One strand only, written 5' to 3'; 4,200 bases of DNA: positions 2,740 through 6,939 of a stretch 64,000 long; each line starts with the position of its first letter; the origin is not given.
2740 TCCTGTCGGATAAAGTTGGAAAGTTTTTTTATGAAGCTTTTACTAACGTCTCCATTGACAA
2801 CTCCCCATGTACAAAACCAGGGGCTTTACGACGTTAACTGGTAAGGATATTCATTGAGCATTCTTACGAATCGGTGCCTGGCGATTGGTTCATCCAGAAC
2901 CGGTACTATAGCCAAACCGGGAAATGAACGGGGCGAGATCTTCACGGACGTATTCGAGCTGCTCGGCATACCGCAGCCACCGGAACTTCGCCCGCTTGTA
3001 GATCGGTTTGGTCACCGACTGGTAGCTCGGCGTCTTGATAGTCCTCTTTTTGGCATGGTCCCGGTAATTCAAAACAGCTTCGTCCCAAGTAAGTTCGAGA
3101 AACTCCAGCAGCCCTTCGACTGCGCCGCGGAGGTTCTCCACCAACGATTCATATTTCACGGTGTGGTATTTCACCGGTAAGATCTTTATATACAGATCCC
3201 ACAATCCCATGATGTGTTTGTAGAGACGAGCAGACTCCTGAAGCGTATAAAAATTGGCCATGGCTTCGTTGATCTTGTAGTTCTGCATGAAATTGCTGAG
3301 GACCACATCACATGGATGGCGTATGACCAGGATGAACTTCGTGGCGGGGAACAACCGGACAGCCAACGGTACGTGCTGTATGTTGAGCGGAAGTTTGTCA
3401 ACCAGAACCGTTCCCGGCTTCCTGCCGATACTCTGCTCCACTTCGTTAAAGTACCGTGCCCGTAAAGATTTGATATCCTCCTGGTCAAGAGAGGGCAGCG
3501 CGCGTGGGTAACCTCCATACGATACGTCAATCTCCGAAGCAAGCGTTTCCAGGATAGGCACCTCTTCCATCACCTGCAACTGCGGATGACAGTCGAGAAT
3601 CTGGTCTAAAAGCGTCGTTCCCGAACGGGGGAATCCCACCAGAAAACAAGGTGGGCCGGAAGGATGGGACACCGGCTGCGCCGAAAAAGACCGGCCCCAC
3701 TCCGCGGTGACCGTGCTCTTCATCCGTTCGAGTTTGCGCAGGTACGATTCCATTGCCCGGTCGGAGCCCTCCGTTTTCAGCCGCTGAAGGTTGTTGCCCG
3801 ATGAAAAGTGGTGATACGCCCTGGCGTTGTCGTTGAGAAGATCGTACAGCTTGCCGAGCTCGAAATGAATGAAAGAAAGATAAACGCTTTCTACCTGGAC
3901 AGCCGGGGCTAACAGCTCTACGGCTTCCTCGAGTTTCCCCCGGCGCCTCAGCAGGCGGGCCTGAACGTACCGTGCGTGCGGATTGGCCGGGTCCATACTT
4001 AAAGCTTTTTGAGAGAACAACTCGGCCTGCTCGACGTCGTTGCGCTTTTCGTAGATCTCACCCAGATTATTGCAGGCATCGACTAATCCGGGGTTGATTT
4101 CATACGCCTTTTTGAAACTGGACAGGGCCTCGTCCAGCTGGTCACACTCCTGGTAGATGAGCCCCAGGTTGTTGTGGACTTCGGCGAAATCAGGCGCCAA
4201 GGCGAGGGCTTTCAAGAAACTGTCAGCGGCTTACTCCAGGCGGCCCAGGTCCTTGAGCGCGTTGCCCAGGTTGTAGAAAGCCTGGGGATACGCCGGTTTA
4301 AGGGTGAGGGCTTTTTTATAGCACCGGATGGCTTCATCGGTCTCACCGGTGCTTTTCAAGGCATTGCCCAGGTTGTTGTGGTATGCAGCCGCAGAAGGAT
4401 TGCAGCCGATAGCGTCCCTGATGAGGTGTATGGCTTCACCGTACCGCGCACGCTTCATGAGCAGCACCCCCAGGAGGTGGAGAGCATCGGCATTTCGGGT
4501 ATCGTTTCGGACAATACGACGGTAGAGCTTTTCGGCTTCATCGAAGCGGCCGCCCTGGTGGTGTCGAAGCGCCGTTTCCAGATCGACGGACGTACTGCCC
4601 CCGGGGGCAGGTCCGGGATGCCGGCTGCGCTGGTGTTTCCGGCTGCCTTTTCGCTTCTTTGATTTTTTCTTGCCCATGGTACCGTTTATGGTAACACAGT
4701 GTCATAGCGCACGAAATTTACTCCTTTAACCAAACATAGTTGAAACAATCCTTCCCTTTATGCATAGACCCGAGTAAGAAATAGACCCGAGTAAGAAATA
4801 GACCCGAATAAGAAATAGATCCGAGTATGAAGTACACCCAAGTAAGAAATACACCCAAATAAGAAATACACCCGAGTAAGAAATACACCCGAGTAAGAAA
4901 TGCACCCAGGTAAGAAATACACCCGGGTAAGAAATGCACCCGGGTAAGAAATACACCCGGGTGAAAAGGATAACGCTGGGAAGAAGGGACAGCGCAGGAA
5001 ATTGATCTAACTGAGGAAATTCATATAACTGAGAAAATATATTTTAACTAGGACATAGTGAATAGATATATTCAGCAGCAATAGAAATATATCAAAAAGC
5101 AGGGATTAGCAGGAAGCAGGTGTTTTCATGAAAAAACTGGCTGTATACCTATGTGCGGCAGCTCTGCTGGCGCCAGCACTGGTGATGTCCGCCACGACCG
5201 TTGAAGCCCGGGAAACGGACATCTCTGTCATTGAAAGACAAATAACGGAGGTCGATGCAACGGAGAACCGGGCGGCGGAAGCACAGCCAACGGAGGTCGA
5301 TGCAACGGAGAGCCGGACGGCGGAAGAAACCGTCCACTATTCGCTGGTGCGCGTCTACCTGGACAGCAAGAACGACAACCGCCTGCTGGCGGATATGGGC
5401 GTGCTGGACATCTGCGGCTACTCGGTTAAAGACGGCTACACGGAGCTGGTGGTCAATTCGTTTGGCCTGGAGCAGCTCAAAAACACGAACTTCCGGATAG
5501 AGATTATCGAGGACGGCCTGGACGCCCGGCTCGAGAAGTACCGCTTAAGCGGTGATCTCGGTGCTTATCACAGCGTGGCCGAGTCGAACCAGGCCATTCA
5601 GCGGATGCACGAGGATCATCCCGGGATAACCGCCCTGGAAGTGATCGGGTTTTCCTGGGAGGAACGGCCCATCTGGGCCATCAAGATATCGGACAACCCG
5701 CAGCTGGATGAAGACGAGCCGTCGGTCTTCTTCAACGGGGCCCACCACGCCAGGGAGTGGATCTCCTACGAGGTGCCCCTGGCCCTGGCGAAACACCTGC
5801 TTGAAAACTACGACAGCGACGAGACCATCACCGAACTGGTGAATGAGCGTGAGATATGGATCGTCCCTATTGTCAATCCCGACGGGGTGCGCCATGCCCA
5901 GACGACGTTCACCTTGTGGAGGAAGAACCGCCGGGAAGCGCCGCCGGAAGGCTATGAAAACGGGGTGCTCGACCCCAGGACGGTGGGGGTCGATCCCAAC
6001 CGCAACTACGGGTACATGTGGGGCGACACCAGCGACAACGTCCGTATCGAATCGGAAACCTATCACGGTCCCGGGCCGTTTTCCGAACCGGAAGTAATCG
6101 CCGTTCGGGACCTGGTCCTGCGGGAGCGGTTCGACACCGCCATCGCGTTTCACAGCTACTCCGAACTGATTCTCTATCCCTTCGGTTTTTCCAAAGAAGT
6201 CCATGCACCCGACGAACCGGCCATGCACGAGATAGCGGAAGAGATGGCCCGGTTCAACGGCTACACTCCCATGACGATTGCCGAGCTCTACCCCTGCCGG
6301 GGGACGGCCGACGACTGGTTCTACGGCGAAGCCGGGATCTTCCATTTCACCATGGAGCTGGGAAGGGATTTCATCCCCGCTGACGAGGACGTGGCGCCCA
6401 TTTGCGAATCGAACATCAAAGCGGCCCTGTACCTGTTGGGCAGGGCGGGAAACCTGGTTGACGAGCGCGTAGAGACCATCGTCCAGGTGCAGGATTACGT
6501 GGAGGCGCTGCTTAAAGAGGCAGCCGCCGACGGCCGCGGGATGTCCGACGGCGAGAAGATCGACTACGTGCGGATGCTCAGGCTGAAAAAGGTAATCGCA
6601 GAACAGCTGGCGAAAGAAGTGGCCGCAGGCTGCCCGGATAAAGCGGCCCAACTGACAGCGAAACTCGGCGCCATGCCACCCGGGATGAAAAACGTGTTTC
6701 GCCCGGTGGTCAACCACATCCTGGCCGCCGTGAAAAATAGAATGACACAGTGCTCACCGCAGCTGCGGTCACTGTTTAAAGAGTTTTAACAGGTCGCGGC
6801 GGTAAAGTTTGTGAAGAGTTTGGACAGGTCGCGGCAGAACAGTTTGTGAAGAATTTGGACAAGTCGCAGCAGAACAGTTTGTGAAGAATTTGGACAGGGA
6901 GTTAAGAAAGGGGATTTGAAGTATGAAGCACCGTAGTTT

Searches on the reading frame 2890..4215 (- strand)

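Call 12: search_protein_families(library=pfam, proteins=[window:2890-4215:-], max_evalue=0.001)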
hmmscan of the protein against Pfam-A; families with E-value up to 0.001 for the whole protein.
window:2890-4215:- (441 aa): 17 families
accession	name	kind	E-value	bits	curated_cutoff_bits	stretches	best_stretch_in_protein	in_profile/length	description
PF13469.12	Sulfotransfer_3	-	2.3e-34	120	27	1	189-379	1-216/216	Sulfotransferase family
PF13431.12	TPR_17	-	1e-17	63.3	24.4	2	1-31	3-33/34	Tetratricopeptide repeat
PF07719.23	TPR_2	-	1.3e-16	59.7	27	1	11-43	1-33/34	Tetratricopeptide repeat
PF00515.34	TPR_1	-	1.7e-16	59.7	27.8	2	11-42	1-32/34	Tetratricopeptide repeat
PF13181.12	TPR_8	-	1.8e-16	59.3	25.7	2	11-42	1-32/34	Tetratricopeptide repeat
PF00685.33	Sulfotransfer_1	-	1.9e-14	54.1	22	1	190-395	4-202/255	Sulfotransferase domain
PF14559.12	TPR_19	-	4.8e-13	49.7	25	2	26-65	6-45/68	Tetratricopeptide repeat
PF13414.12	TPR_11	-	7.9e-13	48.3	26.8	2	21-57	4-40/42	TPR repeat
PF13176.12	TPR_7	-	1.2e-11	44.2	27.9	0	47-78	1-34/36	Tetratricopeptide repeat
PF13424.12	TPR_12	-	2.8e-11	43.9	30.1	1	10-75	2-75/77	Tetratricopeptide repeat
PF13374.12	TPR_10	-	1.5e-10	41.2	27.5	0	15-40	6-31/42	Tetratricopeptide repeat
PF13432.12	TPR_16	-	7.2e-09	36.4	32.7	1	51-103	3-55/65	Tetratricopeptide repeat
PF07721.20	TPR_4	-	2e-06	28.3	27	0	79-103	1-25/26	Tetratricopeptide repeat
PF13371.12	TPR_9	-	5.5e-06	26.7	35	0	51-105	1-55/73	Tetratricopeptide repeat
PF13428.12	TPR_14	-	6.5e-06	26.8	23.5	0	80-107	2-29/44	Tetratricopeptide repeat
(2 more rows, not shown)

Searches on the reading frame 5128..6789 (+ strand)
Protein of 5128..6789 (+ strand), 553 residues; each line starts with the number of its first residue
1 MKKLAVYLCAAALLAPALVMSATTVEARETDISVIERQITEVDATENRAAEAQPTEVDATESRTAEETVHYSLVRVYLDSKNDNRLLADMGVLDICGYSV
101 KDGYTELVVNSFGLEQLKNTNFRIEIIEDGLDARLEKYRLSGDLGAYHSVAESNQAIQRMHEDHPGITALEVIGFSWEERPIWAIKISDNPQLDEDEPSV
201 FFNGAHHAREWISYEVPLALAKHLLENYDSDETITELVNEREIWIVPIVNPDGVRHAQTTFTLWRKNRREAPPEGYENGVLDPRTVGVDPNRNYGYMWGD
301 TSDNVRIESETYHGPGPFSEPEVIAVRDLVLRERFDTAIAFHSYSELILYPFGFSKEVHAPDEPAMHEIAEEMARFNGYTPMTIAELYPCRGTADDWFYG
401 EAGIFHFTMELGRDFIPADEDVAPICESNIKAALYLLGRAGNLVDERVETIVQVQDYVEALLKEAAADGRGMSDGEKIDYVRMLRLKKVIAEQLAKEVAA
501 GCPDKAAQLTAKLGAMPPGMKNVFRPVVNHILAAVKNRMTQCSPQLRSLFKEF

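Call 12: search_protein_families(library=pfam, proteins=[window:5128-6789:+], max_evalue=0.001)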
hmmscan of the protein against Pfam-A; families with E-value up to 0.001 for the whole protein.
window:5128-6789:+ (553 aa): 1 family
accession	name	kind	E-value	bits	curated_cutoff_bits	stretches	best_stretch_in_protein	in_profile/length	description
PF00246.29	Peptidase_M14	-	1.8e-69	234.9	21.6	1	155-430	3-284/286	Zinc carboxypeptidase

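Call 88: search_protein_families(library=pfam, proteins=[L020:2-1759:-], max_evalue=0.01)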
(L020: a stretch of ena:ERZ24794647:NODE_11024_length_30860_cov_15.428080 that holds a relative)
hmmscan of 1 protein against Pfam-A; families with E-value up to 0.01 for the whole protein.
L020:2-1759:- (586 aa): 0 families
